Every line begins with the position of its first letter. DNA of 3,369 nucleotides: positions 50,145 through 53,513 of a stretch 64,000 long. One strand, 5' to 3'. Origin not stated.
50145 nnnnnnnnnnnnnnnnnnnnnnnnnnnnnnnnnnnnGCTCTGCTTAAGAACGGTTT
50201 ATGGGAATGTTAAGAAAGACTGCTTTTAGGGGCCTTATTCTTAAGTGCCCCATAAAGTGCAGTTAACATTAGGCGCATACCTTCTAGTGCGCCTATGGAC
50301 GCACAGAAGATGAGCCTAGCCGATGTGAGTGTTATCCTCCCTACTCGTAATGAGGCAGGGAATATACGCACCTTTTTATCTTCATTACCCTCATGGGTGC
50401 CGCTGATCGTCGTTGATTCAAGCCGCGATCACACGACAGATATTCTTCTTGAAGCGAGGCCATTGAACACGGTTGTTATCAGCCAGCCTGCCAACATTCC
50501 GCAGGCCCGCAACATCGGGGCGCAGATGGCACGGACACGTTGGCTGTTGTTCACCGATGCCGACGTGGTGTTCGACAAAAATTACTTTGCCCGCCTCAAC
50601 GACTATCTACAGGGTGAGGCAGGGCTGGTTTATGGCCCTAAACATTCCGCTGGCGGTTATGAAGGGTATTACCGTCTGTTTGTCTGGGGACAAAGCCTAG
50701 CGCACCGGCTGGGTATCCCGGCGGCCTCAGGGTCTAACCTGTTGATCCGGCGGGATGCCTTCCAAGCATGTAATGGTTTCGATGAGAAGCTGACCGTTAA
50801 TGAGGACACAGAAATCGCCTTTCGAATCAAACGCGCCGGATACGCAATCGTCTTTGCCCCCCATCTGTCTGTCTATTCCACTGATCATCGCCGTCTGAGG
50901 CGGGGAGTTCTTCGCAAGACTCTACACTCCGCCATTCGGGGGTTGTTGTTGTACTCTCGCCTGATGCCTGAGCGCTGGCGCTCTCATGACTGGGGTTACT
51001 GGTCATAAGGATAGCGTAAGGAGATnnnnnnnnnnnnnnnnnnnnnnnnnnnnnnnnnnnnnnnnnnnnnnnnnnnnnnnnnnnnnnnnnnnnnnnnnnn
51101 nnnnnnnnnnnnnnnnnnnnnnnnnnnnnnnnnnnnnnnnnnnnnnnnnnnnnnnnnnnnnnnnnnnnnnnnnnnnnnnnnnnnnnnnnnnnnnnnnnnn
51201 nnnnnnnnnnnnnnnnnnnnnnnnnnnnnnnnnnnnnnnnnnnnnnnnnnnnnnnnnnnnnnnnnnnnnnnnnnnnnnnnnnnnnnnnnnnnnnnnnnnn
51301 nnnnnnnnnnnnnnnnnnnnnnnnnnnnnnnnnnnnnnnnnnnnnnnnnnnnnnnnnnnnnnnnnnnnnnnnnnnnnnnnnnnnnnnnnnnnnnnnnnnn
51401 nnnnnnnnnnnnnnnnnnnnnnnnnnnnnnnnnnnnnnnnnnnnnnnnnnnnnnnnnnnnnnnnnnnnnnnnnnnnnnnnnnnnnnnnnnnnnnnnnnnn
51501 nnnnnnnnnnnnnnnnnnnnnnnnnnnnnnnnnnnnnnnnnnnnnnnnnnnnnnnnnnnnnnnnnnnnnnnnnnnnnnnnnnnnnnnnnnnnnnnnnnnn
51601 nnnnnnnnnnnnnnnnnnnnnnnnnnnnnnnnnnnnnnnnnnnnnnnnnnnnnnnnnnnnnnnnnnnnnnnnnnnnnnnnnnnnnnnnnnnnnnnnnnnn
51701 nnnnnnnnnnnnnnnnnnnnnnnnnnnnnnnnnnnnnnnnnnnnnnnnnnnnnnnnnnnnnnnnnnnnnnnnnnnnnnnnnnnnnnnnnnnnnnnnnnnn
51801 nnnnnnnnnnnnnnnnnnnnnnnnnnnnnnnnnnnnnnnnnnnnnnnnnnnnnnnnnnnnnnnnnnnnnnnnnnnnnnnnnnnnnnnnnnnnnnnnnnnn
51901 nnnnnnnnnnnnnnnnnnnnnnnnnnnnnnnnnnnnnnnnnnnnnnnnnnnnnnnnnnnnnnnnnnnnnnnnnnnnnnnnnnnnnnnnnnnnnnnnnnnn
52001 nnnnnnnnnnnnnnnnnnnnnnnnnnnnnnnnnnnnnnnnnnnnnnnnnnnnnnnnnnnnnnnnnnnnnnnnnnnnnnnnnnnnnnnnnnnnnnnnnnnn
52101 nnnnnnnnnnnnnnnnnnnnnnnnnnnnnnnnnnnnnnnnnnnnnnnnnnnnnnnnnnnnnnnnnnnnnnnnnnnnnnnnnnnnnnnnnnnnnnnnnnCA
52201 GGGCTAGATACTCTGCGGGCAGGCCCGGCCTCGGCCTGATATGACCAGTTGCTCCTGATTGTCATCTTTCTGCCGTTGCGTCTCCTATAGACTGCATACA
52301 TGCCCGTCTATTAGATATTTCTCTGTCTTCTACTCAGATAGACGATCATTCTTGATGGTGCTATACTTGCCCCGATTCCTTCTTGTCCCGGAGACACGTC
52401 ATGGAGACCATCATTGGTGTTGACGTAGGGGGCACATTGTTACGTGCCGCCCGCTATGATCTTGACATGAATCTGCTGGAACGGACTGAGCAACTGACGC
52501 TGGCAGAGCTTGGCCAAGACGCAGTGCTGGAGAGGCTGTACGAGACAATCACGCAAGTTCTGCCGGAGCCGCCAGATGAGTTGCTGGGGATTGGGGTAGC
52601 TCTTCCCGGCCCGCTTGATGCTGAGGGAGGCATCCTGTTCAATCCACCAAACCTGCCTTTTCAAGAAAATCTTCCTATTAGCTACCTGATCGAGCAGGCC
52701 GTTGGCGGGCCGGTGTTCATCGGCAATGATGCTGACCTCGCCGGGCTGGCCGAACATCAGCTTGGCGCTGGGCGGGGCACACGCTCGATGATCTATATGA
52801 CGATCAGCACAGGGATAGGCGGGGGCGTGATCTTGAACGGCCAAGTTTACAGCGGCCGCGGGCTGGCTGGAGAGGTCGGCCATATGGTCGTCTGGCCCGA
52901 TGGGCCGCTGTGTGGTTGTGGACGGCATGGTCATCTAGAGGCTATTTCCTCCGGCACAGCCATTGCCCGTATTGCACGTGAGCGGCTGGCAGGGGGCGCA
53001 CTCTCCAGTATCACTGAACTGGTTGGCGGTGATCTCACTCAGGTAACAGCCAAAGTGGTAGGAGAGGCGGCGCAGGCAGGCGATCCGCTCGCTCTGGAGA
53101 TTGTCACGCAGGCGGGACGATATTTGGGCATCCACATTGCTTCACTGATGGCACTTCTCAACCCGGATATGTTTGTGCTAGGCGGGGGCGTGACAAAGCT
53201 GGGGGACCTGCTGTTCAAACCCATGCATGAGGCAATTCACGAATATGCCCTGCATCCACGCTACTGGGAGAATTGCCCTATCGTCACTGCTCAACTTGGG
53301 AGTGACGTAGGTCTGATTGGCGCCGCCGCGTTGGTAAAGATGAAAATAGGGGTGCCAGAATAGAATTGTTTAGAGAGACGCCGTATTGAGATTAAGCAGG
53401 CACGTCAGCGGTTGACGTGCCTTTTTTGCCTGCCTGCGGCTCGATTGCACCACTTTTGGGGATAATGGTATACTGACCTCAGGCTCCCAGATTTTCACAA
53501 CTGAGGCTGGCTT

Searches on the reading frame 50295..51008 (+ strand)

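Call 81: search_protein_families(library=pfam, proteins=[window:50295-51008:+], max_evalue=0.00001)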
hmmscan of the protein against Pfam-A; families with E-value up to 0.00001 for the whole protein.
window:50295-51008:+ (237 aa): 5 families
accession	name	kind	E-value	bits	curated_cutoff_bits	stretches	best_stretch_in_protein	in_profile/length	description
PF00535.33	Glycos_transf_2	-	9.3e-16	58.7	23.3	1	12-156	1-164/168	Glycosyl transferase family 2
PF13641.12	Glyco_tranf_2_3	-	1.6e-14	55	27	1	37-199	34-215/230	Glycosyltransferase like family 2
PF13632.12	Glyco_trans_2_3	-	7.8e-10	39.3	27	1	83-195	1-123/198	Glycosyl transferase family group 2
PF13506.12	Glyco_transf_21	-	2.1e-09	37.5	21.7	1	76-200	26-158/174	Glycosyl transferase family 21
PF10111.15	Glyco_tranf_2_2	-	3.4e-08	33.7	27.3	0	143-192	162-214/276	Glycosyltransferase like family 2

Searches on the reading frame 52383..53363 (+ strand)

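Call 81: search_protein_families(library=pfam, proteins=[window:52383-53363:+], max_evalue=0.00001)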
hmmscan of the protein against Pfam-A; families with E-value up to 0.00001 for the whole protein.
window:52383-53363:+ (326 aa): 1 family
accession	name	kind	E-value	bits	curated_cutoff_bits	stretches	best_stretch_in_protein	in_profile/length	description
PF00480.26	ROK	-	2e-67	228.3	22.9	1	11-319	2-292/294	ROK family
